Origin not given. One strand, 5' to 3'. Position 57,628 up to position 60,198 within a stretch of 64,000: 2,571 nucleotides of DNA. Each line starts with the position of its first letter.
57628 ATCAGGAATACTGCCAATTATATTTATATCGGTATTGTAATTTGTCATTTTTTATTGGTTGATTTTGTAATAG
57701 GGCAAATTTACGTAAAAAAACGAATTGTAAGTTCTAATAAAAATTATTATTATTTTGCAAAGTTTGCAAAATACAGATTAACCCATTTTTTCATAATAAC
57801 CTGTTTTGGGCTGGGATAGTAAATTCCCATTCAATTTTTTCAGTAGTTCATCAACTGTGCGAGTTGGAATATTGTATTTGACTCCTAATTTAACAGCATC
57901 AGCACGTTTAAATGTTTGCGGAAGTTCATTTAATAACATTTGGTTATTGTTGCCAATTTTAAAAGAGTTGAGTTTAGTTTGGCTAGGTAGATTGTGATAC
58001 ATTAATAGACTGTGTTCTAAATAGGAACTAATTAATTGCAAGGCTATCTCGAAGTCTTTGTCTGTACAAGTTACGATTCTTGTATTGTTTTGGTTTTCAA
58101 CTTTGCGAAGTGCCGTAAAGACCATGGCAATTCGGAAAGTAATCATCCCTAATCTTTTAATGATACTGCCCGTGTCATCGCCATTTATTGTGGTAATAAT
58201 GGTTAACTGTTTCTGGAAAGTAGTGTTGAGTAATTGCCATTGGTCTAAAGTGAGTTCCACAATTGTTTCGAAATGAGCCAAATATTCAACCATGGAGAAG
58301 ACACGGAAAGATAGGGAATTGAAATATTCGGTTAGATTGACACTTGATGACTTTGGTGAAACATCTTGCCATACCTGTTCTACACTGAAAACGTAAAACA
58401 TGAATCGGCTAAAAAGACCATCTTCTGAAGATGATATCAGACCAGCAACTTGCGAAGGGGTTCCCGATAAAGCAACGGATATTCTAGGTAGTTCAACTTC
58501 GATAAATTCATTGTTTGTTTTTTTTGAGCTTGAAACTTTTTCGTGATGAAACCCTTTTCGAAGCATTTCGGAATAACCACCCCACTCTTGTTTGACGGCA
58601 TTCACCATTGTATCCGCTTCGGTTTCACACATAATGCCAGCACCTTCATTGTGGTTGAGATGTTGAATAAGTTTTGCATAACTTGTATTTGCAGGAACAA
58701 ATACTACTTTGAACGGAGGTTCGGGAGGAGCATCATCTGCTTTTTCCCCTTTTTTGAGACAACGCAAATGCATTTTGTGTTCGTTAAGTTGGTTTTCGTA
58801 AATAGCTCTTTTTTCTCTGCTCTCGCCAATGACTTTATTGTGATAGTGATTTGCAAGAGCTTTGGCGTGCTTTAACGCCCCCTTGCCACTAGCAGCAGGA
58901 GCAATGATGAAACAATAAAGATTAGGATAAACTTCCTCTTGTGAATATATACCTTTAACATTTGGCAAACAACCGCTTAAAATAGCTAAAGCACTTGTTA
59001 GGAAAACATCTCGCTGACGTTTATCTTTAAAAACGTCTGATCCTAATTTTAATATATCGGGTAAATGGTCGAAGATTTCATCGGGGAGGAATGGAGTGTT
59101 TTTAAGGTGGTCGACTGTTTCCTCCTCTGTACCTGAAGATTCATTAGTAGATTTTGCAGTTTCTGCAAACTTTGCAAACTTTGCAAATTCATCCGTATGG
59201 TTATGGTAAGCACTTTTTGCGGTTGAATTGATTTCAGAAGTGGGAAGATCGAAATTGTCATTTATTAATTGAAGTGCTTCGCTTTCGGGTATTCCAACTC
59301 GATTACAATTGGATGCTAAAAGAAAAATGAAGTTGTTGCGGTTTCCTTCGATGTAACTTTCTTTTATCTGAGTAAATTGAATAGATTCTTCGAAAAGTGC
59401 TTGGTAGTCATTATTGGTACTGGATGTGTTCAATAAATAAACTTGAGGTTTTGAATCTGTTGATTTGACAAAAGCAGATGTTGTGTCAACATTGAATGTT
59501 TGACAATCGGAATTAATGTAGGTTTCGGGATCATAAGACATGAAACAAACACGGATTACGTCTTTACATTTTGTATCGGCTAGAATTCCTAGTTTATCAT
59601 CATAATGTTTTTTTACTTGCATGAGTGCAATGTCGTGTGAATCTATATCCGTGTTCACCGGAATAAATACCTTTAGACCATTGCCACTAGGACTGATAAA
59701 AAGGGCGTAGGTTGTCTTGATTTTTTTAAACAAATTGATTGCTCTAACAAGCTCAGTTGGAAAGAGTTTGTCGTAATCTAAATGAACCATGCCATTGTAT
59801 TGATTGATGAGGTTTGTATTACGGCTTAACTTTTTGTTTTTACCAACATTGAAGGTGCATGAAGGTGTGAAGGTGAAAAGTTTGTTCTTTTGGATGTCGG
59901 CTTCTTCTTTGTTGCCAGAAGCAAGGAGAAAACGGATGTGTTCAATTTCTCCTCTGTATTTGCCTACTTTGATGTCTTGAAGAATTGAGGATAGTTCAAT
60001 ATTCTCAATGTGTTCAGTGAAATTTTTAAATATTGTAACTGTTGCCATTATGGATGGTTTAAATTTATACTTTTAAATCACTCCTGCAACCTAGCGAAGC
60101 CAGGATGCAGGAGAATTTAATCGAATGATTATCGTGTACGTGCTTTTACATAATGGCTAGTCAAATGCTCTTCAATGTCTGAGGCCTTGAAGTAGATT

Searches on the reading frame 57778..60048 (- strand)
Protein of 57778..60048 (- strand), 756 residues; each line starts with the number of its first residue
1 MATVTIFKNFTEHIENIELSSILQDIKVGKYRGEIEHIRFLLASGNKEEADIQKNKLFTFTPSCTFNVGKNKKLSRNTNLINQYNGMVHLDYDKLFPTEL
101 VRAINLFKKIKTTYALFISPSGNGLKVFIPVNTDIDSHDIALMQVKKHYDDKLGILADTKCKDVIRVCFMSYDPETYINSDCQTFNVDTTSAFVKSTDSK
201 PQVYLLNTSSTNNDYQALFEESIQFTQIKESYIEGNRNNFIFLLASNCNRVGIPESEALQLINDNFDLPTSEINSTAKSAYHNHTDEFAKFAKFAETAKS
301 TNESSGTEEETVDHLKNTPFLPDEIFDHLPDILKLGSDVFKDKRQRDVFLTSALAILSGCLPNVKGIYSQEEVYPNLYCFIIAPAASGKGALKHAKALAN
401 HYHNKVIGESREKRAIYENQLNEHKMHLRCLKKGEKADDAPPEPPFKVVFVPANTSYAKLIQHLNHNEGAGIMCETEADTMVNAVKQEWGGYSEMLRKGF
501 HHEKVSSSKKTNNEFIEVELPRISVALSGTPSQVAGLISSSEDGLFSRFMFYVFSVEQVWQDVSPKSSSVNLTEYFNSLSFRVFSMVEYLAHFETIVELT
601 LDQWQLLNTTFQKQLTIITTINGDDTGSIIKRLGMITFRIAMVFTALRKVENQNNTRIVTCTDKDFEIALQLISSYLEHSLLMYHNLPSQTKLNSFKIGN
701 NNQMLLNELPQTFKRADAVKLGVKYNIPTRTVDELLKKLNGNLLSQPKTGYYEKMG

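Call 3: search_protein_families(library=pfam, proteins=[window:57778-60048:-])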
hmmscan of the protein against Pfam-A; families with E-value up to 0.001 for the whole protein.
window:57778-60048:- (756 aa): 3 families
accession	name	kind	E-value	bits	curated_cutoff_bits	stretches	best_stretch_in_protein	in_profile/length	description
PF13148.11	DUF3987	-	6.8e-61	206.9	27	1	344-685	2-363/364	Protein of unknown function (DUF3987)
PF08800.15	BT4734-like_N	-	2.2e-22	80.1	22.4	1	54-177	3-133/134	BT4734-like, N-terminal domain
PF08708.16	PriCT_1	-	9.5e-08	32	21.1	1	228-284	4-65/67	Primase C terminal 1 (PriCT-1)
